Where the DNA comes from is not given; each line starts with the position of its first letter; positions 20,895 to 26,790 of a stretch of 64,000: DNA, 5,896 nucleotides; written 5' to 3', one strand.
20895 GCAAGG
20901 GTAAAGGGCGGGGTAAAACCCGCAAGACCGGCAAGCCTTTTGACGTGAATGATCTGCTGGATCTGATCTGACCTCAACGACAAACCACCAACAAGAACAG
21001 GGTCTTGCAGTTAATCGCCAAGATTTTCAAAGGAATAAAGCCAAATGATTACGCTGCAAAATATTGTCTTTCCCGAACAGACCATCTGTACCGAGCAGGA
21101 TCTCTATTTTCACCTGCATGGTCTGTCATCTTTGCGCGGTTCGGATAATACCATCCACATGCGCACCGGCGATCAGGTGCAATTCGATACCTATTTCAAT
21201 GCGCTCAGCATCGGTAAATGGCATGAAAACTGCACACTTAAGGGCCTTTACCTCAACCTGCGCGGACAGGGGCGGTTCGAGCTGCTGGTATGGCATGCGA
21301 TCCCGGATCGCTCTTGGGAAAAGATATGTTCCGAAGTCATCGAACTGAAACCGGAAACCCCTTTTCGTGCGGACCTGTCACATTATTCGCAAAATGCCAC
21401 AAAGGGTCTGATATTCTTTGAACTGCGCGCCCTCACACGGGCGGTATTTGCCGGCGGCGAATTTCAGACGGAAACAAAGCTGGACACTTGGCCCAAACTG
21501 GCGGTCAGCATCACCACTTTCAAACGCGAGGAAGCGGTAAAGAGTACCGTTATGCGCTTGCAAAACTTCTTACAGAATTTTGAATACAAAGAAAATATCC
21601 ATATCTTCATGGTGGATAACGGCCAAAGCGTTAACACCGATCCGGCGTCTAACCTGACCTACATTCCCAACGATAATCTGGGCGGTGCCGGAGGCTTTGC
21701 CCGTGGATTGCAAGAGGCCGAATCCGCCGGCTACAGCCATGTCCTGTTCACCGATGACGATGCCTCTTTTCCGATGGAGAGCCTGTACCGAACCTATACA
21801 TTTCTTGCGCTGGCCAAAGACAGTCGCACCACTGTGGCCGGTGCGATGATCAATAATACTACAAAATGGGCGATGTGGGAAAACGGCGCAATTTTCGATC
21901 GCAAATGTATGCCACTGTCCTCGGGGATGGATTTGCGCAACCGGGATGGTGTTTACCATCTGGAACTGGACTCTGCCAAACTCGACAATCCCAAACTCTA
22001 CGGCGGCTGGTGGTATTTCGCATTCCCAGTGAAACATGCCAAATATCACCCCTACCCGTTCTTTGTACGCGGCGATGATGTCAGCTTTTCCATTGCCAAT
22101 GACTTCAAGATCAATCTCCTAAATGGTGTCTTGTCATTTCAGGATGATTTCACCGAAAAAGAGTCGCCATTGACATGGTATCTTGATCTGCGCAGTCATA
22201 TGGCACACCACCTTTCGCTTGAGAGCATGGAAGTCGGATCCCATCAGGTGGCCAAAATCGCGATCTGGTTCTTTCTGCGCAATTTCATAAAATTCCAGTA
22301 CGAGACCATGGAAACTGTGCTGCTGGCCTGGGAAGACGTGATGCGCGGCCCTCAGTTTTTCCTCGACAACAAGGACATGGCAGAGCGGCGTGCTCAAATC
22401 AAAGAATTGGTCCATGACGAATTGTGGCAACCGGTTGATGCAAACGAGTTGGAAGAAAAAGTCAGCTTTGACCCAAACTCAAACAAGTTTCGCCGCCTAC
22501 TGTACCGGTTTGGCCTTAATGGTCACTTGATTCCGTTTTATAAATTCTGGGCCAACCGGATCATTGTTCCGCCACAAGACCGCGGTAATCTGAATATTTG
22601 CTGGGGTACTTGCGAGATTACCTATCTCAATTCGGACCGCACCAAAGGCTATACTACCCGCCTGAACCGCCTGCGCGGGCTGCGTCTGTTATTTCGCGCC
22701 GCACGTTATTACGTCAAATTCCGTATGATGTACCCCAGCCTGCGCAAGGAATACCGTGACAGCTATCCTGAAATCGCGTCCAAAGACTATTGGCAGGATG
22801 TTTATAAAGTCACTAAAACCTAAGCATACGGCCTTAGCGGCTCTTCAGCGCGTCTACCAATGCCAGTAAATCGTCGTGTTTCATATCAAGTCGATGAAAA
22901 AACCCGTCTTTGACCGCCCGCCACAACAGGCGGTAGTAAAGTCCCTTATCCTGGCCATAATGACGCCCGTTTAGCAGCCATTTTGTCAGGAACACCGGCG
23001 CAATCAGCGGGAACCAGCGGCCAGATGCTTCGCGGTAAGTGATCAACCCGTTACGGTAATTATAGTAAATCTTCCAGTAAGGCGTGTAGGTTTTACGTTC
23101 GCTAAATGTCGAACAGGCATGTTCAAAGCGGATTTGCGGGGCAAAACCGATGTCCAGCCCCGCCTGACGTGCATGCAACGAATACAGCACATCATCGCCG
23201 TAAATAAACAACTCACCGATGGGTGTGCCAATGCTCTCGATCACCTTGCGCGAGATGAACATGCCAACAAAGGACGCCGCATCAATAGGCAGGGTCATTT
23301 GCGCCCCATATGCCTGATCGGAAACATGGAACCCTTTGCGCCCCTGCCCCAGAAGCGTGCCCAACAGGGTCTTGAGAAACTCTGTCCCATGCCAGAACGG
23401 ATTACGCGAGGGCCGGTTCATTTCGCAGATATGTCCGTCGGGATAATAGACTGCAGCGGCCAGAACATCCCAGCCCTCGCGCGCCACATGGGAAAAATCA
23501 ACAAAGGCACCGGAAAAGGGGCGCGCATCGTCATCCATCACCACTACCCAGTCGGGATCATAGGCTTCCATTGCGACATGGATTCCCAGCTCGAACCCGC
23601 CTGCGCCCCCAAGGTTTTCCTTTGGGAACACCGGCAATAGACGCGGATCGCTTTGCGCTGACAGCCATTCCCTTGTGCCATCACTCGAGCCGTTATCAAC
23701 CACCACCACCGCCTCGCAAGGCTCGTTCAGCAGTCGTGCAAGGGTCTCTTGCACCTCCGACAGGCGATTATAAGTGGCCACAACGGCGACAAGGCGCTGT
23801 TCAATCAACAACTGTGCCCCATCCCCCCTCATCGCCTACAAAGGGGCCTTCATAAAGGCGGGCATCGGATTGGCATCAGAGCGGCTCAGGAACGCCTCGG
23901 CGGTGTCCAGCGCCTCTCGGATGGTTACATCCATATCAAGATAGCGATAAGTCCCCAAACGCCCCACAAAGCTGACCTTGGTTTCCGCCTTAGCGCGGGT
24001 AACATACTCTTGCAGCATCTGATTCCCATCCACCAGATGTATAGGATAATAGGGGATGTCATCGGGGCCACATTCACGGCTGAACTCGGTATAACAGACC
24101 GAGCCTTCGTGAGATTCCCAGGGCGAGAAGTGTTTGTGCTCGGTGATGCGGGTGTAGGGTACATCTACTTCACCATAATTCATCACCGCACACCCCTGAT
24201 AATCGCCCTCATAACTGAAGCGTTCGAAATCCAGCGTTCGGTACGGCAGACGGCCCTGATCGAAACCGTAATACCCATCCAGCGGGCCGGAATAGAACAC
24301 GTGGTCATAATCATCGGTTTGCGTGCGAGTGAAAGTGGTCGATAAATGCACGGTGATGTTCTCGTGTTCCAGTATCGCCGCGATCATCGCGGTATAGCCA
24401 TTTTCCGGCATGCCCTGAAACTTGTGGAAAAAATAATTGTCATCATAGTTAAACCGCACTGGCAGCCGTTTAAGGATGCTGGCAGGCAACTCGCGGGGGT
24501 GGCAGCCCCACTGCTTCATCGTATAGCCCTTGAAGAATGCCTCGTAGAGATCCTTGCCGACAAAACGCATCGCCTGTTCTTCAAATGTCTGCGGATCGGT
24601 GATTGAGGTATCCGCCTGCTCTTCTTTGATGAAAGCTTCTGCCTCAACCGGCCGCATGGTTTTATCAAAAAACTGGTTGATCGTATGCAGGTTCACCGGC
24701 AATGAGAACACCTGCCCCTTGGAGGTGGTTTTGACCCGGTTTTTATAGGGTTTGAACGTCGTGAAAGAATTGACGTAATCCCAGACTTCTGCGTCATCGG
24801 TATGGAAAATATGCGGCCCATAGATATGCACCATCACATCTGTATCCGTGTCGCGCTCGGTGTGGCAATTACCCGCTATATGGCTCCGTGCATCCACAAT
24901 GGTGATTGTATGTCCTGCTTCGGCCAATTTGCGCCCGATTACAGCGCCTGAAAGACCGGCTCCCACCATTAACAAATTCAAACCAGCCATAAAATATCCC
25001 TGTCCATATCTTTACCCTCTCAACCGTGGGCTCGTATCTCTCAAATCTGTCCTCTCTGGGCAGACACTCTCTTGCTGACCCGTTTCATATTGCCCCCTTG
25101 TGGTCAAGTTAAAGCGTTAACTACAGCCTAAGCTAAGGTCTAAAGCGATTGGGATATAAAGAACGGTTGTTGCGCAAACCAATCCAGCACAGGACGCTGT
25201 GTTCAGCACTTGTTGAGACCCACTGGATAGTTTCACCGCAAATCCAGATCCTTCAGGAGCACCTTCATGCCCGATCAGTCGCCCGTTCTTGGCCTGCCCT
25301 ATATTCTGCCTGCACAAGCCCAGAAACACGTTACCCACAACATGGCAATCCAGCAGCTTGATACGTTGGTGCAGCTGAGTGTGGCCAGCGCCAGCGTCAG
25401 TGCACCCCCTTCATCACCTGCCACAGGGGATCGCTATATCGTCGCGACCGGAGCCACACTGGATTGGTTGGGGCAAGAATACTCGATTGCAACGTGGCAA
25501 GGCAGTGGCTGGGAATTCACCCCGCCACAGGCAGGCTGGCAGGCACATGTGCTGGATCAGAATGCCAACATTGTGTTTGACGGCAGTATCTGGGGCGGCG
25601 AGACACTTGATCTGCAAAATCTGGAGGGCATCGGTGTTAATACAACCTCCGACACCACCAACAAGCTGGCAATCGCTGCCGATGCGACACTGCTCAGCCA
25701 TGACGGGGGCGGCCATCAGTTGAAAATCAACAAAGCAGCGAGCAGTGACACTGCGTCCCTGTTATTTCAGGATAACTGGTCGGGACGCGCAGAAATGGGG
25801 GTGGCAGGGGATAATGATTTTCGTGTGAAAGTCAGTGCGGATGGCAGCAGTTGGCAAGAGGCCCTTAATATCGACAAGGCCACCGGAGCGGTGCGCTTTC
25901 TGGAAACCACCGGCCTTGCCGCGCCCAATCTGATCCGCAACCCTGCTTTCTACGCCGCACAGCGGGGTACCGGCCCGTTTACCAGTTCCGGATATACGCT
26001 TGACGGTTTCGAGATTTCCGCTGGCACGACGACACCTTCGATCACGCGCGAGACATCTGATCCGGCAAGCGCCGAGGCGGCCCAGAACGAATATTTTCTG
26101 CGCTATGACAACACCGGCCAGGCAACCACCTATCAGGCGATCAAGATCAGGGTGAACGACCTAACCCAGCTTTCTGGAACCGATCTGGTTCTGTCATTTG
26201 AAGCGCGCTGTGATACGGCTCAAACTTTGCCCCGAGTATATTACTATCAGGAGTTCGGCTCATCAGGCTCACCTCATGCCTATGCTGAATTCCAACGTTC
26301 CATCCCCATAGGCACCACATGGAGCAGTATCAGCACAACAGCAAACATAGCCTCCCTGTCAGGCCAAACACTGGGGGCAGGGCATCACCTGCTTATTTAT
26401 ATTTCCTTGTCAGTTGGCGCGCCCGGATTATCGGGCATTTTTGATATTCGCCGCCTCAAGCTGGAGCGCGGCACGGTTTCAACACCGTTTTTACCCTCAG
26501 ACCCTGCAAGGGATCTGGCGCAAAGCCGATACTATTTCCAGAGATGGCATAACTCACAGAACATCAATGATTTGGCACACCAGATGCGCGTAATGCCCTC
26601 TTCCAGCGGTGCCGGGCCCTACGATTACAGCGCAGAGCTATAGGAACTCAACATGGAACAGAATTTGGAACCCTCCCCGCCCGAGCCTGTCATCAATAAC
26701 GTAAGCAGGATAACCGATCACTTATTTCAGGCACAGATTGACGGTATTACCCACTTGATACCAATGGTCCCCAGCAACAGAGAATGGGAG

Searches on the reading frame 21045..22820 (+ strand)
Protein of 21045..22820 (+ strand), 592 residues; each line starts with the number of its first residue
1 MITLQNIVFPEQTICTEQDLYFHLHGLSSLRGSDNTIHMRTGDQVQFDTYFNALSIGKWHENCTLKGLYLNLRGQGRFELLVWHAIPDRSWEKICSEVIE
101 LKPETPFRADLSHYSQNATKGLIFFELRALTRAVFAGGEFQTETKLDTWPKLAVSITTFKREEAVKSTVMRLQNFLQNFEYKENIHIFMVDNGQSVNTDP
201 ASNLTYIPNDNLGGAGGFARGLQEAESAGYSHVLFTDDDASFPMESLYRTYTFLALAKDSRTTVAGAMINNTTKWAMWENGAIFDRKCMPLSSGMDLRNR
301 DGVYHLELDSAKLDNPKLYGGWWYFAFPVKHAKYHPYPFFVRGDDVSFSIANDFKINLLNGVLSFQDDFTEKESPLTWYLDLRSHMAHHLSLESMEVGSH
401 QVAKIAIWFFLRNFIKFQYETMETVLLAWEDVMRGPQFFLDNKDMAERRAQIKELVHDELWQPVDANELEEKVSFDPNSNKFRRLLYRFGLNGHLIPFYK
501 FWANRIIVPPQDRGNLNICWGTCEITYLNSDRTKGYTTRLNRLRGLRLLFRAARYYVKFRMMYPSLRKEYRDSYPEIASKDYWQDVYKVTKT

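Call 36: search_protein_families(library=pfam, proteins=[window:21045-22820:+], max_evalue=0.00001)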
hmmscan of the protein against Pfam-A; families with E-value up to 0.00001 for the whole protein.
window:21045-22820:+ (592 aa): 1 family
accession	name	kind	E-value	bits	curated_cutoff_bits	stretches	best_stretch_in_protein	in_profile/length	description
PF19320.4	GlfT2_domain3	-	8.1e-06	26.1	27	0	544-588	152-196/197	Galactofuranosyltransferase-2, domain 3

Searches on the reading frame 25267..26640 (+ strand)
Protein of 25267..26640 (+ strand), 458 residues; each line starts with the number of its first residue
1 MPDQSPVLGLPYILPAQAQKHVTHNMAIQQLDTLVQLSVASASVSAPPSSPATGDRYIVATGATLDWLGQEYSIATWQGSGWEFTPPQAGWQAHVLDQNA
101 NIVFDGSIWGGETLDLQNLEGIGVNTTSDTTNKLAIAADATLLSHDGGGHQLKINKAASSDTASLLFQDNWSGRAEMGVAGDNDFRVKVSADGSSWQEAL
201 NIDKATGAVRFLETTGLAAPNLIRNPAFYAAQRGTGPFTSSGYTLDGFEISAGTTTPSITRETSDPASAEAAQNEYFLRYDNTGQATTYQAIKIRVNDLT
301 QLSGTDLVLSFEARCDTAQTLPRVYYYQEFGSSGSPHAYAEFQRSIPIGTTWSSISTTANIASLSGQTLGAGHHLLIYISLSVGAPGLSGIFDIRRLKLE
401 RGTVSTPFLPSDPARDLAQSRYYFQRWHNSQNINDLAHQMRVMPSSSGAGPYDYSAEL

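Call 36: search_protein_families(library=pfam, proteins=[window:25267-26640:+], max_evalue=0.00001)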
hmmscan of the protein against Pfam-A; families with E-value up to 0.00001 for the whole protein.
window:25267-26640:+ (458 aa): 1 family
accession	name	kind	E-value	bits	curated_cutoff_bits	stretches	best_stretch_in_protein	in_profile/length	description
PF10983.13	DUF2793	-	1.3e-28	99.1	27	1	24-109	1-86/87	Protein of unknown function (DUF2793)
